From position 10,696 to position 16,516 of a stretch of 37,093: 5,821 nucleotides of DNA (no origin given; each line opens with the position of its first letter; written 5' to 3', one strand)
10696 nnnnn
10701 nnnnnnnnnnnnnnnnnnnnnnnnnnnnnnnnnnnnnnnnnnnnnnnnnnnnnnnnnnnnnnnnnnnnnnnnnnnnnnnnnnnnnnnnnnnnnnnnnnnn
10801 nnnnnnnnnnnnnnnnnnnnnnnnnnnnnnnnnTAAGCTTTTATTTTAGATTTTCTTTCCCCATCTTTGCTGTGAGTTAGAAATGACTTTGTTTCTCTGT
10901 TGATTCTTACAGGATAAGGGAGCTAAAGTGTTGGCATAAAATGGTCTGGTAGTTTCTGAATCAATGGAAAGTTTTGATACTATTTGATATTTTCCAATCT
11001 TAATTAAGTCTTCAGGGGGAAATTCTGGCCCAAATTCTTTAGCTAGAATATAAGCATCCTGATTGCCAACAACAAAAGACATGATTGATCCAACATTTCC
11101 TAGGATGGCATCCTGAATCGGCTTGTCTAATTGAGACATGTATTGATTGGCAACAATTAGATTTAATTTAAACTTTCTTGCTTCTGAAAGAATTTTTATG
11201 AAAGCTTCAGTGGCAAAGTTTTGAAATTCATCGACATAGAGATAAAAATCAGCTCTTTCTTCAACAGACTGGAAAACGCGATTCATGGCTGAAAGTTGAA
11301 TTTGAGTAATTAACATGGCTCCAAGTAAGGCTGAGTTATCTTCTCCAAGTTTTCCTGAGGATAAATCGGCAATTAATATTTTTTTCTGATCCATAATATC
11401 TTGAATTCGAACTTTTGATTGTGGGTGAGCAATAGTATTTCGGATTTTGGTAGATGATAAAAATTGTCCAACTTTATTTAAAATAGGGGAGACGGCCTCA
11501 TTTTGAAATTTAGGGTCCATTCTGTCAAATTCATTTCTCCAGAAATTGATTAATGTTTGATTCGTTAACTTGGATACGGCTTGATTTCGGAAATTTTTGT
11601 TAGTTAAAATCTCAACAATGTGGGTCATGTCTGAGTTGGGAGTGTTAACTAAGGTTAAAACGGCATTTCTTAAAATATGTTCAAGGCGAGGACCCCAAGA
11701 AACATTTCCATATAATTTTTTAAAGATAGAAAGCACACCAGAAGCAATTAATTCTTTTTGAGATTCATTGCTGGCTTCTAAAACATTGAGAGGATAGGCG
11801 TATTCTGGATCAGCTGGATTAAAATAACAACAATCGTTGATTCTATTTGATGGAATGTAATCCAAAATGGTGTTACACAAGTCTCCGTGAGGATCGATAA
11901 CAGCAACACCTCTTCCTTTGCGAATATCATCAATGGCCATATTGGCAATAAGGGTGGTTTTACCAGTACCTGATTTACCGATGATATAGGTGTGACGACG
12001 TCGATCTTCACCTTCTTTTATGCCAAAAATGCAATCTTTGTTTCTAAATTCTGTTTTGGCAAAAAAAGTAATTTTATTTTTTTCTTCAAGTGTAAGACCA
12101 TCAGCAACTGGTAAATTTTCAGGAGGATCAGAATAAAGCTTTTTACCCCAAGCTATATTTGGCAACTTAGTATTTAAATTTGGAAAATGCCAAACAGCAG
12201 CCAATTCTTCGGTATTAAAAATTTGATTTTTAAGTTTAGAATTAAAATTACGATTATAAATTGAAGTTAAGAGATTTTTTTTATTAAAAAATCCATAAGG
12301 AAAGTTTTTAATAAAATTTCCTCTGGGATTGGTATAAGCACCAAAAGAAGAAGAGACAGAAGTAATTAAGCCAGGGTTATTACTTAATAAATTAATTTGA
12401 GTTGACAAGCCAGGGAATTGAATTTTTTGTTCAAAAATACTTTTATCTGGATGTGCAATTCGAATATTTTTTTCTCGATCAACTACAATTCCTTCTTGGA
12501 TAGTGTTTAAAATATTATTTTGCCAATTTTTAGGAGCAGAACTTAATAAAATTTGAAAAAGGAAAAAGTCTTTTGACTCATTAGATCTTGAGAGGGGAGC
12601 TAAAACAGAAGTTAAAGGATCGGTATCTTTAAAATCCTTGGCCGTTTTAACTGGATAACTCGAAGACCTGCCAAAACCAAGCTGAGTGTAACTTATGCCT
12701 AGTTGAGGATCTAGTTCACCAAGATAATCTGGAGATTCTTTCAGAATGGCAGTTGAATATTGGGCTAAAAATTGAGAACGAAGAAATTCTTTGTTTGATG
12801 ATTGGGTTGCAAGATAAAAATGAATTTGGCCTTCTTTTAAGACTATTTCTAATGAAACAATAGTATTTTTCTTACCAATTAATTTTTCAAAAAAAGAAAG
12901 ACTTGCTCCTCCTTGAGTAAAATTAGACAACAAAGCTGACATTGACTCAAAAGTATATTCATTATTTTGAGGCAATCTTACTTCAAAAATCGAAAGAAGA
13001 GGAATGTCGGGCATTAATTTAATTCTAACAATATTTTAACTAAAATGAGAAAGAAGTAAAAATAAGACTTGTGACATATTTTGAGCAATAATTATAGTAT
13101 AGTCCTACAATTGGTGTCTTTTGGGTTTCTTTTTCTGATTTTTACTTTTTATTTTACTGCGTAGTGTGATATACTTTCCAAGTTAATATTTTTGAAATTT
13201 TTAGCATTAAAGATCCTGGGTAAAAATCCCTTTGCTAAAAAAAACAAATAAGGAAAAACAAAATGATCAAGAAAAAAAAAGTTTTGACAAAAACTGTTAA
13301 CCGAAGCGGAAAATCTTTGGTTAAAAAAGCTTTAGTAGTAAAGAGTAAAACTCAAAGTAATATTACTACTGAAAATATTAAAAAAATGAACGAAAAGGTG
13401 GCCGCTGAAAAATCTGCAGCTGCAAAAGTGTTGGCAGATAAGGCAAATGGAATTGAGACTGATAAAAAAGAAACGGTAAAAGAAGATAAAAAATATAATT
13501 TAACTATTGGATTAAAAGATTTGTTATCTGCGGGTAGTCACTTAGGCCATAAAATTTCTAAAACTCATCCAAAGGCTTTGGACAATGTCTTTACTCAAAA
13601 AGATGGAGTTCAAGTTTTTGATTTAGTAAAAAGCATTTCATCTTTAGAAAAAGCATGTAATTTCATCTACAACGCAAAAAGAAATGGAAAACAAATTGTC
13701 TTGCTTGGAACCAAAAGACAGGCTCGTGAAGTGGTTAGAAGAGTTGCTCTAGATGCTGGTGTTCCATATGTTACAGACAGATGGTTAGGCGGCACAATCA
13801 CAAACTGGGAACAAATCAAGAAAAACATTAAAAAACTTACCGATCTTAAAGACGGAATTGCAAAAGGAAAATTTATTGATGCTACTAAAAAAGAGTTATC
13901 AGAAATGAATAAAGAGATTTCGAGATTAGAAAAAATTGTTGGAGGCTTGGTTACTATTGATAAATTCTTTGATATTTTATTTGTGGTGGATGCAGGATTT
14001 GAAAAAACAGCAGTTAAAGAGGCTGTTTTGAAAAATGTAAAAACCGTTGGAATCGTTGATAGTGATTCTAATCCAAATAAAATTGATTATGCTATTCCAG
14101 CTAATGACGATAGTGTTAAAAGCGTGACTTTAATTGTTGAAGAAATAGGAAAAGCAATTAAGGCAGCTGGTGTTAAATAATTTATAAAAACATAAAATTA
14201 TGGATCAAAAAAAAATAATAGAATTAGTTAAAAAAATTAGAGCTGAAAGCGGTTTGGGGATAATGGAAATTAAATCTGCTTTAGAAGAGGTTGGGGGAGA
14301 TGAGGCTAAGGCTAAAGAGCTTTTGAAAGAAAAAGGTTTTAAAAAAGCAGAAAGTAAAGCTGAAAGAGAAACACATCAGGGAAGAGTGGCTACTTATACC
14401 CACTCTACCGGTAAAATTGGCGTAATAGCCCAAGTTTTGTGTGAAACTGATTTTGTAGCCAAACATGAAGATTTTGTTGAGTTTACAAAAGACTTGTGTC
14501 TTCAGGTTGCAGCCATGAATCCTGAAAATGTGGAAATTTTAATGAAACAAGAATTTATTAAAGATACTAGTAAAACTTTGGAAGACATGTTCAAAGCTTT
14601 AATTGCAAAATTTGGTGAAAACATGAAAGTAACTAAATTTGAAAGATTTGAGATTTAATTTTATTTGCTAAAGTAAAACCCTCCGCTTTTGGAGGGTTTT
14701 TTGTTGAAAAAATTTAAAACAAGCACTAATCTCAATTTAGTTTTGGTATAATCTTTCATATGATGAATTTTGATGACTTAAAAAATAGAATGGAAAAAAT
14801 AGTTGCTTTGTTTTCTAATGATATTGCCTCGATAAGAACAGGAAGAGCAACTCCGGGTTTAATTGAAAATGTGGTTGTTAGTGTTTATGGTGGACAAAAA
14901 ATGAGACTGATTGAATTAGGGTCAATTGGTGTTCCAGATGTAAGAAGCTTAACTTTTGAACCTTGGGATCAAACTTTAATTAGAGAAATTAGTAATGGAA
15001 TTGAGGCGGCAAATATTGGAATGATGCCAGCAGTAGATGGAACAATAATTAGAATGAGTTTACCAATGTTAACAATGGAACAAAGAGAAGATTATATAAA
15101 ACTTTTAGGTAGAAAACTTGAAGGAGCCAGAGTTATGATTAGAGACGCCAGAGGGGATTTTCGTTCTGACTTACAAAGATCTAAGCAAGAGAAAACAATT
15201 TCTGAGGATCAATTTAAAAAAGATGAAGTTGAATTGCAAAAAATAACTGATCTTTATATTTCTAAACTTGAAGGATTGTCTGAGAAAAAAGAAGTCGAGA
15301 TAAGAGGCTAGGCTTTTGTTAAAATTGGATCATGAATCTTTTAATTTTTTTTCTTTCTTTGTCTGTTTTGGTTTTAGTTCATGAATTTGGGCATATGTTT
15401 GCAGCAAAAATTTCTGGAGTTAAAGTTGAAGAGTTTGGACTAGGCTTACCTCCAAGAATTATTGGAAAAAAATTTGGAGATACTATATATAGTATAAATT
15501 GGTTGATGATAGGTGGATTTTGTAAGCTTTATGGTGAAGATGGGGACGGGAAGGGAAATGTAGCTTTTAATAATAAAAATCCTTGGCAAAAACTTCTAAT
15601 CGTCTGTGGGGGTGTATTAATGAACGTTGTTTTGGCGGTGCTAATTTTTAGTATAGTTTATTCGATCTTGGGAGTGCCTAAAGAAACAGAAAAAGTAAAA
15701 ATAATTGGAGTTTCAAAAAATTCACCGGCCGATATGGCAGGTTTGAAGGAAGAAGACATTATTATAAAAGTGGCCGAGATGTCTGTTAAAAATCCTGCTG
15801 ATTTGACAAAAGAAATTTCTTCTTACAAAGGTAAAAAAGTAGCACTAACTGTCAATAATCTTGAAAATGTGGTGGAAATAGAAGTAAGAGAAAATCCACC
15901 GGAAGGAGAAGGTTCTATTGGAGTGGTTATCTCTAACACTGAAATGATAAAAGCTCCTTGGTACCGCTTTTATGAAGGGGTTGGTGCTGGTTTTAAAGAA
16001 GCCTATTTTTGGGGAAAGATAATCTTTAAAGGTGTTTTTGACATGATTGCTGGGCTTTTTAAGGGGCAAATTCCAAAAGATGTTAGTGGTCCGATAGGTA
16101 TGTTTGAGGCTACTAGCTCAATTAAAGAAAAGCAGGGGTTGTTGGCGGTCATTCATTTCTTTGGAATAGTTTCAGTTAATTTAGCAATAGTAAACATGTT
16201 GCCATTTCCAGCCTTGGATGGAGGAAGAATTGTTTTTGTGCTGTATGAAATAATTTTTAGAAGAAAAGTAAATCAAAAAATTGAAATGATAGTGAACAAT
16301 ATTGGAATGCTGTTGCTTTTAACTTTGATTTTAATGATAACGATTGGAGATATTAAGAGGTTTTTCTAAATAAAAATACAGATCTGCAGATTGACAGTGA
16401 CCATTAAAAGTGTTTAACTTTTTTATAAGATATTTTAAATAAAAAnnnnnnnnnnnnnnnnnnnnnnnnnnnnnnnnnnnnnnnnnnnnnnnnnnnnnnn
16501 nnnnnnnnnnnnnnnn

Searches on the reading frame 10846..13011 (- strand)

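Call 8: search_protein_families(library=pfam, proteins=[window:10846-13011:-], max_evalue=0.001)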
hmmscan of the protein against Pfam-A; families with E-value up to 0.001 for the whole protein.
window:10846-13011:- (721 aa): 5 families
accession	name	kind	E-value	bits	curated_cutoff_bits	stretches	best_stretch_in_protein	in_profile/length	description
PF01935.23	DUF87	-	7.8e-08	33.1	23.2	1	338-553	23-204/220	Helicase HerA, central domain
PF10412.15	TrwB_AAD_bind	-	5.7e-07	29.2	20.5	1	337-630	14-288/387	Type IV secretion-system coupling protein DNA-binding domain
PF01656.29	CbiA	-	5.6e-05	23.5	25.4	1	345-469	6-62/125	CobQ/CobB/MinD/ParA nucleotide binding domain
PF13401.12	AAA_22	-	0.00026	21.7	27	0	337-359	4-26/130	AAA domain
PF09659.15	Cas_Csm6_HEPN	-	0.00077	19.7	23.4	0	461-549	82-161/193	Cas_Csm6 HEPN domain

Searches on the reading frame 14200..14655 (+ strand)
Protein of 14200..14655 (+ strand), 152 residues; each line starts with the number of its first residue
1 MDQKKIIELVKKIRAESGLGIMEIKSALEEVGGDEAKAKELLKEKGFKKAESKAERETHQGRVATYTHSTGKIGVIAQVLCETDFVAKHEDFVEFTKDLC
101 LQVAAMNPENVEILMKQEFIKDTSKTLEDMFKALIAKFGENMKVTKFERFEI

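Call 8: search_protein_families(library=pfam, proteins=[window:14200-14655:+], max_evalue=0.001)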
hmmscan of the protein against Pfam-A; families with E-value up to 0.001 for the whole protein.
window:14200-14655:+ (152 aa): 1 family
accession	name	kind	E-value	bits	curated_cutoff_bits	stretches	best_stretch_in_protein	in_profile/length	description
PF00889.24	EF_TS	-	3.6e-17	63.1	27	1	74-151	1-76/204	Elongation factor TS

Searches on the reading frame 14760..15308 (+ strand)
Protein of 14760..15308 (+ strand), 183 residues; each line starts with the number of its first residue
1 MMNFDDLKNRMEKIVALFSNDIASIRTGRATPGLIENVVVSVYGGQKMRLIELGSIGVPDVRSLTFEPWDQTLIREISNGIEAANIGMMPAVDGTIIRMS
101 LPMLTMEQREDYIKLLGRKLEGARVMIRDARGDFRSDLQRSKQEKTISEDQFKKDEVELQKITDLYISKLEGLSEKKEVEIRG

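Call 8: search_protein_families(library=pfam, proteins=[window:14760-15308:+], max_evalue=0.001)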
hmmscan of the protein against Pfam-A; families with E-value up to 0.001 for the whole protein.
window:14760-15308:+ (183 aa): 1 family
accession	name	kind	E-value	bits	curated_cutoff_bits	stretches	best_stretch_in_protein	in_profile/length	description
PF01765.24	RRF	-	1.8e-44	151.9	29.7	1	19-181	2-163/164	Ribosome recycling factor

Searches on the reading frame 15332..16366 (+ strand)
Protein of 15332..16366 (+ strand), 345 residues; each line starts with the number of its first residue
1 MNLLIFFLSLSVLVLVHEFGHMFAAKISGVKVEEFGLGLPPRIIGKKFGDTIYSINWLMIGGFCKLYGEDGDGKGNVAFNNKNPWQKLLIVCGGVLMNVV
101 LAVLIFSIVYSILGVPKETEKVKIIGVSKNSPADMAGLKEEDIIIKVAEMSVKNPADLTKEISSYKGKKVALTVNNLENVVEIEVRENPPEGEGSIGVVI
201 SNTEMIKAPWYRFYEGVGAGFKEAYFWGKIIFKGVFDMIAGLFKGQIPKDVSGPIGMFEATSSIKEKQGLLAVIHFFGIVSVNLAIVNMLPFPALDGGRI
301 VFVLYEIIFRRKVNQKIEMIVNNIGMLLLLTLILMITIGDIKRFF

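Call 8: search_protein_families(library=pfam, proteins=[window:15332-16366:+], max_evalue=0.001)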
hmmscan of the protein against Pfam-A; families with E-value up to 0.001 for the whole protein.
window:15332-16366:+ (345 aa): 6 families
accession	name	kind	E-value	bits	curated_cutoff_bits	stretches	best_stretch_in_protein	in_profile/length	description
PF02163.28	Peptidase_M50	-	8.3e-55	186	27.2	1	6-332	2-221/221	Peptidase family M50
PF04495.20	GRASP55_65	-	1.3e-07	32.4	27.7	1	119-201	42-128/138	GRASP55/65 PDZ-like domain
PF13180.12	PDZ_2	-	7.5e-07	29.8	27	1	117-185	9-78/80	PDZ domain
PF17820.7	PDZ_6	-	8.2e-07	29.1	27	1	126-174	4-52/54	PDZ domain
PF00595.29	PDZ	-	0.00022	22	23.2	1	120-174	25-80/81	PDZ domain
PF17426.7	Putative_G5P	-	0.00072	20.1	25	0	122-176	30-82/108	Putative Gamma DNA binding protein G5P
